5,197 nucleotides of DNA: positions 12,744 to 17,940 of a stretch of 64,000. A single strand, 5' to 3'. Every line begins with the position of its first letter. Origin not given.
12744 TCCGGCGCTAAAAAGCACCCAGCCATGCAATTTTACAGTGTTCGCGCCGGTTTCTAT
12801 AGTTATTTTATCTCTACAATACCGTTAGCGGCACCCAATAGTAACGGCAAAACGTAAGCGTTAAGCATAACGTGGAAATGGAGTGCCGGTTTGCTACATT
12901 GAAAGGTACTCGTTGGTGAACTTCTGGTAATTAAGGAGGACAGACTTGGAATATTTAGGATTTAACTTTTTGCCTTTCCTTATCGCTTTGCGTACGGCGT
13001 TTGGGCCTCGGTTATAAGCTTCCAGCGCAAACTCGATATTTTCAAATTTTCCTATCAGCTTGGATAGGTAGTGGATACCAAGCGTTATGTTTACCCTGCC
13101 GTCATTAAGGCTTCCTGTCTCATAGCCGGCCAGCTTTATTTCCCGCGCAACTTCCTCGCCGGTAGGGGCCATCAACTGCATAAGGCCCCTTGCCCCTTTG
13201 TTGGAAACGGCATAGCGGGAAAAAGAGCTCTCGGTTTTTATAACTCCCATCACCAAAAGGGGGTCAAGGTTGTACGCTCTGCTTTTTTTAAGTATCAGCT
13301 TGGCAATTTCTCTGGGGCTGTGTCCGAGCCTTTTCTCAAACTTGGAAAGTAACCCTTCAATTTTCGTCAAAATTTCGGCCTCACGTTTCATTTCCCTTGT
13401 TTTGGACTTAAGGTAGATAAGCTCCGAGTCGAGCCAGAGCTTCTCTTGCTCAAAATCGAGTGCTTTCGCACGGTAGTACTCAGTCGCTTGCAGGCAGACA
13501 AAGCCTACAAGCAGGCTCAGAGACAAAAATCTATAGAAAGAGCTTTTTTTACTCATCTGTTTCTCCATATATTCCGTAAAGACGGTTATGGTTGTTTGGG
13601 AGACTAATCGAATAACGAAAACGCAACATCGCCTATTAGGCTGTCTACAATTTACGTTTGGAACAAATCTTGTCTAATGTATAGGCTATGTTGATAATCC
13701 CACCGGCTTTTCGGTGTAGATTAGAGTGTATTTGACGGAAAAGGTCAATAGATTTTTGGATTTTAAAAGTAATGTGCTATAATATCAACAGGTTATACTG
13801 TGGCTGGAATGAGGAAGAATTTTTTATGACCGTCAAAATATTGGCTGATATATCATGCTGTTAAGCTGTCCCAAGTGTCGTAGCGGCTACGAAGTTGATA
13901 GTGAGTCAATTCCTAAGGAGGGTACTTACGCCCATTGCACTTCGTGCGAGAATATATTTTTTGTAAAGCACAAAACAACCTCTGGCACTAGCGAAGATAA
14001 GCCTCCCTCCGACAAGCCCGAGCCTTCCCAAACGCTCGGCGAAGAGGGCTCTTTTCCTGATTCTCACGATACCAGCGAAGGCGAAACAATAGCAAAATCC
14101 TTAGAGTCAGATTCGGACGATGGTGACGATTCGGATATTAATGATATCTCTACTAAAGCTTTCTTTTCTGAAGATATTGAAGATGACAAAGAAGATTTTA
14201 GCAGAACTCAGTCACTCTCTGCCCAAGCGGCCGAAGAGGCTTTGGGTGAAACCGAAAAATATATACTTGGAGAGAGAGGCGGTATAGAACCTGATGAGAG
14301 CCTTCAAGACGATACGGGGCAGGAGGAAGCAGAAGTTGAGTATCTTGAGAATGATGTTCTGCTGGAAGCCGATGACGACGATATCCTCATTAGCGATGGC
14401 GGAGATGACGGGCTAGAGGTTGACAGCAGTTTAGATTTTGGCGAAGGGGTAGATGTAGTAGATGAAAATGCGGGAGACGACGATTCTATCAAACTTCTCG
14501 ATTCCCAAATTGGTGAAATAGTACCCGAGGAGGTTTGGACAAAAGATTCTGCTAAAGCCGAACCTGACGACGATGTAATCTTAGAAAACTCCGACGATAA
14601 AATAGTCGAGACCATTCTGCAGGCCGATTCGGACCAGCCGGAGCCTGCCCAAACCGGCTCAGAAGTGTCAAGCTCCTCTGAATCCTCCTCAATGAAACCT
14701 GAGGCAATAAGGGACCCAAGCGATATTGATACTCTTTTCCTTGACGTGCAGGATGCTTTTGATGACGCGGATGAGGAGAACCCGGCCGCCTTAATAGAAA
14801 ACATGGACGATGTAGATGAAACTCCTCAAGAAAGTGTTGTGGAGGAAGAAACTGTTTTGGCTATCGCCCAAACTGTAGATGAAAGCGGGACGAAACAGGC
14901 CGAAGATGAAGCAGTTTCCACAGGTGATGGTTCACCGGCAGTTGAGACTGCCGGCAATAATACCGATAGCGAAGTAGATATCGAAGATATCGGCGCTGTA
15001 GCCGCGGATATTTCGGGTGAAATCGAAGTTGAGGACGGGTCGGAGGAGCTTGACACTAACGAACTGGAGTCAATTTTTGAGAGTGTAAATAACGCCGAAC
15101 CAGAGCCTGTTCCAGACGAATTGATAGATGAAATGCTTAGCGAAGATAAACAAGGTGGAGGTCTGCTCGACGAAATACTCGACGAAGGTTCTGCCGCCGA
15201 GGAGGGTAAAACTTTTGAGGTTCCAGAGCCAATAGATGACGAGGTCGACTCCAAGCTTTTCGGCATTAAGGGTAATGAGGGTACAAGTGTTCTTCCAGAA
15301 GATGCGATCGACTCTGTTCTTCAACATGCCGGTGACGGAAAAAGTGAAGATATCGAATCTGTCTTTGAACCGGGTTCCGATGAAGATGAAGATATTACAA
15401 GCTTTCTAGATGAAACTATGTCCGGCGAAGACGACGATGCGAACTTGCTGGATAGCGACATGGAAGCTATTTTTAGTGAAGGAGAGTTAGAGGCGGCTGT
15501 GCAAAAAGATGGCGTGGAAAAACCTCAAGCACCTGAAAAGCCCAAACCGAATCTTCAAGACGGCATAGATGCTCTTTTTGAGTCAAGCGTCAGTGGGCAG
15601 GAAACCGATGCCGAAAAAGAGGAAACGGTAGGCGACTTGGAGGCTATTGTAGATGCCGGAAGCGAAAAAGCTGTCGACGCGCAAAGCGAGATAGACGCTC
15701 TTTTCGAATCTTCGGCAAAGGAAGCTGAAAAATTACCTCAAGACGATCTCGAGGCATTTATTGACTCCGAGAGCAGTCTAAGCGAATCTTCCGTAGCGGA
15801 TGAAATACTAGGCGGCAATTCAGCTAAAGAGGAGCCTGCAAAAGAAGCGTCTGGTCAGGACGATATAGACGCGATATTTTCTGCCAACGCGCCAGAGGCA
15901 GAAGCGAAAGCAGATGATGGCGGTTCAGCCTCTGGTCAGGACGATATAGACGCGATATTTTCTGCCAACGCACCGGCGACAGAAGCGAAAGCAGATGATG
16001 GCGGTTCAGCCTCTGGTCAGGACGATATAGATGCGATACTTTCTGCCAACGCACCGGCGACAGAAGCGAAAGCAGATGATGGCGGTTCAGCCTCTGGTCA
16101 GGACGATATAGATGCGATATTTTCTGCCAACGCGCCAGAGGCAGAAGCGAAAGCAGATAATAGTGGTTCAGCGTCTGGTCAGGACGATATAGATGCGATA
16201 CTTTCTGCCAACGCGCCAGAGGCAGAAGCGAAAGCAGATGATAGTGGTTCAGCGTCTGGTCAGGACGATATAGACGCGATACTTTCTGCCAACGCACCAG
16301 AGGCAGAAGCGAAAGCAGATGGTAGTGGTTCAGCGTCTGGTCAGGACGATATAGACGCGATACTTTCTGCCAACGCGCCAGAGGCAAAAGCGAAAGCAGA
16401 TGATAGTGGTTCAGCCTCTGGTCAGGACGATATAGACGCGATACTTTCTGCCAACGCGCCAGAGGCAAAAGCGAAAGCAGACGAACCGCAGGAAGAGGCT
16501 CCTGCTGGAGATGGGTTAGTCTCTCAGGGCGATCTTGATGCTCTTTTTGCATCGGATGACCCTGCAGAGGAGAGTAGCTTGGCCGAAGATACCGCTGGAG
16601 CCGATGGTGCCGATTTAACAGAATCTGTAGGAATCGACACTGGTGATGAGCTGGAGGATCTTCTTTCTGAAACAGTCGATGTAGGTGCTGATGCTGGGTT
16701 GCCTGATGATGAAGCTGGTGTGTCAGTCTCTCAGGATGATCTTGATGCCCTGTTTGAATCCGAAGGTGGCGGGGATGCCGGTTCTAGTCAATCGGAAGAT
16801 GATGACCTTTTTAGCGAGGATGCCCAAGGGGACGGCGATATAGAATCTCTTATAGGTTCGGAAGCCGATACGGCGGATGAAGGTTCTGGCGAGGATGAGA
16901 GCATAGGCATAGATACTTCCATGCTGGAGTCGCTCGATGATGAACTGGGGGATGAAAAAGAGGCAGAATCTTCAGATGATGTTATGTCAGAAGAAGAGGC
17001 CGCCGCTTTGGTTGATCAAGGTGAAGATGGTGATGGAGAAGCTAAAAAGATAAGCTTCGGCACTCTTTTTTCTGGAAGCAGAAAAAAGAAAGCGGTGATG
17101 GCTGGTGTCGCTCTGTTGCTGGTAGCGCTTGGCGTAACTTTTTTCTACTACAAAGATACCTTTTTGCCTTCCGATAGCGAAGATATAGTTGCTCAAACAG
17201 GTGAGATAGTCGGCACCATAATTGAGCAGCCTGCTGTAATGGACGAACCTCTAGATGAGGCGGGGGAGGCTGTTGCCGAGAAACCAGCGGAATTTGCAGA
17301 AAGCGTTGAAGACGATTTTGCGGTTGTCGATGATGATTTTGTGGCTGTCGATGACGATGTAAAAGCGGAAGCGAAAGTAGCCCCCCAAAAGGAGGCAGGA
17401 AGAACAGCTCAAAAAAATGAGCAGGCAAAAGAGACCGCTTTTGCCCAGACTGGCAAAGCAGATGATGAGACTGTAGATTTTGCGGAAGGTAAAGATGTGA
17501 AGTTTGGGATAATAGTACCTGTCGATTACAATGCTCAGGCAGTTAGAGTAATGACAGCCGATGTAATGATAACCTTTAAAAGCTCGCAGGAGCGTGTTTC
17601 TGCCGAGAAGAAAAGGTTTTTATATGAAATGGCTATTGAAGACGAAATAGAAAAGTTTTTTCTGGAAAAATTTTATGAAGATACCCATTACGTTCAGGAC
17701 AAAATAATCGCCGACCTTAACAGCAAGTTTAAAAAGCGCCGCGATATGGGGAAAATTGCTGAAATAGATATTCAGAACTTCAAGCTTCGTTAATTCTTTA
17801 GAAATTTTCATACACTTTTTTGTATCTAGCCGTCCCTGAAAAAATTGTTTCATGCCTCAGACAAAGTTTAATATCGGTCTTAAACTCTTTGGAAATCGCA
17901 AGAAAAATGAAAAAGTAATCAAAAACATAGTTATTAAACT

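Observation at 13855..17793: Giant hyper-acidic AgmX/MJ0042 zinc-ribbon scaffold protein with eight perfect 27-aa repeats and 14 or more copies of a D-[ILV]-[DE]-A-[LI]-[FL] peptide motif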

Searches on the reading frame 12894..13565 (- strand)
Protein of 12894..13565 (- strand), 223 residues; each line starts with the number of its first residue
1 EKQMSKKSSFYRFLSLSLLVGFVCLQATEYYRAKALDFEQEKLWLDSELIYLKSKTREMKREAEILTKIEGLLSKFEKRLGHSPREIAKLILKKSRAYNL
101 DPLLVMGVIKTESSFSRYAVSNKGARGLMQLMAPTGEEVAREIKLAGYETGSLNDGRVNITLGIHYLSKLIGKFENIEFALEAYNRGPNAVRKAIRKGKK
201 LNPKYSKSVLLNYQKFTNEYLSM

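Call 11: search_protein_families(library=pfam, proteins=[window:12894-13565:-])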
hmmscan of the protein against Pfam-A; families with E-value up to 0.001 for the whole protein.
window:12894-13565:- (223 aa): 1 family
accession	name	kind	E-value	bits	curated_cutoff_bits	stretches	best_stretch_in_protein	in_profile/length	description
PF01464.25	SLT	-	1e-26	93.2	21.3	1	90-203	2-113/117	Transglycosylase SLT domain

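Call 59: search_protein_families(library=pfam, proteins=[window:12894-13565:-], max_evalue=0.01)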
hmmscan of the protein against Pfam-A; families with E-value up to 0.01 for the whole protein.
window:12894-13565:- (223 aa): 1 family
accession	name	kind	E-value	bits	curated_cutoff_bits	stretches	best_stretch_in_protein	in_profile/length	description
PF01464.25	SLT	-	1e-26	93.2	21.3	1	90-203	2-113/117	Transglycosylase SLT domain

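Call 95: search_protein_families(library=ncbifam, proteins=[window:12894-13565:-], max_evalue=0.01)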
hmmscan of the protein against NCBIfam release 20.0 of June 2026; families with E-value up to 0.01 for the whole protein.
window:12894-13565:- (223 aa): 6 families
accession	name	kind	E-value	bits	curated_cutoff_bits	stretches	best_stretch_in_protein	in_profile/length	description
NF047373.1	BB0259_flg_lyt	exception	1.2e-30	106.9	234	1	84-197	545-656/705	flagellar assembly lytic transglycosylase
NF008631.0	PRK11619.1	equivalog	8e-14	50.9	536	1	100-195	492-589/644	murein transglycosylase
NF008670.0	PRK11671.1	equivalog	1.2e-11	44.4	375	1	79-174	184-281/359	membrane-bound lytic murein transglycosylase MltC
NF012014.0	PRK15470.1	equivalog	1.4e-07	31.4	233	1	93-170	45-124/203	membrane-bound lytic murein transglycosylase EmtA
NF008112.0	PRK10859.1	equivalog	3.7e-06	25.6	354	1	93-196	296-395/483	membrane-bound lytic murein transglycosylase MltF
NF011856.0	PRK15328.1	equivalog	1.6e-05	24.5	208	1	88-217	19-143/160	type III secretion system invasion protein IagB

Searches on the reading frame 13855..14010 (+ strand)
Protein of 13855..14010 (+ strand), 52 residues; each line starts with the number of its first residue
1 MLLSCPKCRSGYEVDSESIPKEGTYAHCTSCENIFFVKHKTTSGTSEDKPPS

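Call 84: search_solved_structures(query=window:13855-14010:+, max_evalue=10, show_alignments=4)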
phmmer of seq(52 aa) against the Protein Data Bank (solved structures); distinct sequences matched with E-value up to 10: 6.
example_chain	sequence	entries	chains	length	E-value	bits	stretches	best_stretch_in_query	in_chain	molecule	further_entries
2nb9_A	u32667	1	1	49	4e-05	26.7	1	1-35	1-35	Uncharacterized protein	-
2q7z_A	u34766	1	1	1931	0.024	18.1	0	5-46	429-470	Complement receptor type 1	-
7zok_A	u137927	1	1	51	0.28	14.7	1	4-38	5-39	Adventurous gliding motility protein X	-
1tk7_A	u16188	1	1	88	0.6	13.7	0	23-51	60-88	CG4244-PB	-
7a6h_I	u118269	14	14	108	7.2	10.3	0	1-45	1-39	DNA-directed RNA polymerase III subunit RPC10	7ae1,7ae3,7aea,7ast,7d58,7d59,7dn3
2m48_A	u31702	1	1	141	9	10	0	4-32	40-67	E3 UBIQUITIN-PROTEIN LIGASE PARKIN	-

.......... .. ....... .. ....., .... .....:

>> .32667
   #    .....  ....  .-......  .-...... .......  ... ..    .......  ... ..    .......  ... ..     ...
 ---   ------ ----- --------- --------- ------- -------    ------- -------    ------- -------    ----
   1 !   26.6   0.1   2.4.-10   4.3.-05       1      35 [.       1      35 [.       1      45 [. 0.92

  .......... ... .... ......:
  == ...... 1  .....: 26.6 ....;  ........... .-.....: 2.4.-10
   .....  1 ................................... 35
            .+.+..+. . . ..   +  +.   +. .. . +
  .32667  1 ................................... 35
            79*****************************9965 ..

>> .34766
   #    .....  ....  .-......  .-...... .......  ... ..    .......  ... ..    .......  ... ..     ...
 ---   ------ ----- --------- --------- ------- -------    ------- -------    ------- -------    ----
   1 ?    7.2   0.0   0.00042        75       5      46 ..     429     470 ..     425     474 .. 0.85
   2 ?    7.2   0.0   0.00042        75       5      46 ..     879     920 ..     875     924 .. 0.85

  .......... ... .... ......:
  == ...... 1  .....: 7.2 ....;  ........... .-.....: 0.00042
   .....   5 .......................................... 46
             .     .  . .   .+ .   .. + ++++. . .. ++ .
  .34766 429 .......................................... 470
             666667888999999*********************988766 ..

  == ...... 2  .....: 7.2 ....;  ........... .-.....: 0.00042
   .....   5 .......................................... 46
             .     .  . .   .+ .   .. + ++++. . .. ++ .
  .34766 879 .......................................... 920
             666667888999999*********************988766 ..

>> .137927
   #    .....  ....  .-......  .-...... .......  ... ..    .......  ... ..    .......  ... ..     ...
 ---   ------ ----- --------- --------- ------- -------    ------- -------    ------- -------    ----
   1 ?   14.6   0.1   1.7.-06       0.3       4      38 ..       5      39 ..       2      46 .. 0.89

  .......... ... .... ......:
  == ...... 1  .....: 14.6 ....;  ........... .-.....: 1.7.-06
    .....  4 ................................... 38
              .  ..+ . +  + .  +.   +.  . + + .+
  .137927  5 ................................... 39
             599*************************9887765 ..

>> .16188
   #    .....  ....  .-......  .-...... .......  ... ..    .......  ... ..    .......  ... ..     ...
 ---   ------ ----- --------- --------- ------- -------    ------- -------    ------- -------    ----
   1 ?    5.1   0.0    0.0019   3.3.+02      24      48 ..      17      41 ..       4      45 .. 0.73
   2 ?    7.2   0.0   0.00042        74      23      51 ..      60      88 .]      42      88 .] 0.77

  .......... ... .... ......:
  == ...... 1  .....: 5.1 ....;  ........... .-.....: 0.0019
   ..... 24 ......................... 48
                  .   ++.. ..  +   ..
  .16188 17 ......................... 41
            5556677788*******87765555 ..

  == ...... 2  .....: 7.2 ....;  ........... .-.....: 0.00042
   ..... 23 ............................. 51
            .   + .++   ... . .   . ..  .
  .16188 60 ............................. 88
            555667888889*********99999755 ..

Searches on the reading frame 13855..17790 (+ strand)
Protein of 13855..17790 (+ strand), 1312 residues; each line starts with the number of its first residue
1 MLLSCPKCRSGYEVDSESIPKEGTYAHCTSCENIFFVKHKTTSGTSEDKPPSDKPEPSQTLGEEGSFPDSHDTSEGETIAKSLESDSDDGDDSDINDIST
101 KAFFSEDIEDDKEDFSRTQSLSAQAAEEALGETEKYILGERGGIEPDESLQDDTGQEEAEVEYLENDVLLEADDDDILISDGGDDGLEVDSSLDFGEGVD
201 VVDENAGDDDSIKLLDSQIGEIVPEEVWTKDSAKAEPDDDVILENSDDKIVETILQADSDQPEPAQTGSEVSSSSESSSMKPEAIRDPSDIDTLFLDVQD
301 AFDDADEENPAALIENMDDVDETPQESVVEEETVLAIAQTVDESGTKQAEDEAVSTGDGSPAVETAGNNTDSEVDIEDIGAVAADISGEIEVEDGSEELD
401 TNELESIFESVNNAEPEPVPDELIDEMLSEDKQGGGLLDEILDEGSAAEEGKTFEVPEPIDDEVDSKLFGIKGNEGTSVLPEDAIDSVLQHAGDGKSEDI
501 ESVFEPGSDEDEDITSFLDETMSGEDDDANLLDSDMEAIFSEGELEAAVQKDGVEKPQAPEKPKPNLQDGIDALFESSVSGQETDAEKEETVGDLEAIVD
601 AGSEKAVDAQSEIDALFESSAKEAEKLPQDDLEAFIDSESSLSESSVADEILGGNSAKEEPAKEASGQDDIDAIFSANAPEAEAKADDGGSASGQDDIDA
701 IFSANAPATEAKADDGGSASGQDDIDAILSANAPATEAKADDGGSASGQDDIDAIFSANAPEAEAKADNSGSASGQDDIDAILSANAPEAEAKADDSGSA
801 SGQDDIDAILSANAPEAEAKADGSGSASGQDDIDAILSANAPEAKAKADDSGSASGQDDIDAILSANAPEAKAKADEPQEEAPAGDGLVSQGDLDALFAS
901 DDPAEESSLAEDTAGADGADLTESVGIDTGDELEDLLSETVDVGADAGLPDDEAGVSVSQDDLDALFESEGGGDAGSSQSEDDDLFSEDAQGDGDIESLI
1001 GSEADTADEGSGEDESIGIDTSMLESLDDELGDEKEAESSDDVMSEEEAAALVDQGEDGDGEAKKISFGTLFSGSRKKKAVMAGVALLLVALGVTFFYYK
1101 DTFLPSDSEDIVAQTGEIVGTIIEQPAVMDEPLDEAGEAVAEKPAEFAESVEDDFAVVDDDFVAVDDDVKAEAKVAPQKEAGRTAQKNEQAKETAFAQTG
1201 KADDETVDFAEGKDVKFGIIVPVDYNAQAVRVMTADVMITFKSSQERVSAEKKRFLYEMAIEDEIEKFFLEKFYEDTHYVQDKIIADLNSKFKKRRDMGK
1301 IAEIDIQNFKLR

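Call 3: search_protein_families(library=pfam, proteins=[window:13855-17790:+], max_evalue=1)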
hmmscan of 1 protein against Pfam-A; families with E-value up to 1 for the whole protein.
window:13855-17790:+ (1312 aa): 6 families
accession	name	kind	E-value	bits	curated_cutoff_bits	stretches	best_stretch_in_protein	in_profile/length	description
PF13717.11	Zn_ribbon_4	-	1.8e-08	34.6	30.3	1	1-36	1-36/36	zinc-ribbon domain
PF13719.11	Zn_ribbon_5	-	6.2e-05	23.1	29.3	1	1-36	1-36/37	zinc-ribbon domain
PF25206.1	DUF7836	-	0.011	16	26.7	1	3-33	8-38/59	Domain of unknown function (DUF7836)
PF13567.11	DUF4131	-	0.084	13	31.6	1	1072-1128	22-79/165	Domain of unknown function (DUF4131)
PF09279.17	EF-hand_like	-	0.09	13.7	21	1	608-645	6-43/86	Phosphoinositide-specific phospholipase C, efhand-like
PF14354.12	Lar_restr_allev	-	0.26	12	28.6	1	2-41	3-41/58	Restriction alleviation protein Lar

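Call 4: search_protein_families(library=ncbifam, proteins=[window:13855-17790:+], max_evalue=1)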
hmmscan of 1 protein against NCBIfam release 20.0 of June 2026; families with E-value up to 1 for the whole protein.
window:13855-17790:+ (1312 aa): 1 family
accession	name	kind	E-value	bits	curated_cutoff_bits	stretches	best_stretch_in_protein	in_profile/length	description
TIGR02098.1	MJ0042_CXXC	domain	6.1e-05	22.6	20.9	1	1-36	1-36/38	MJ0042-type zinc finger domain-containing protein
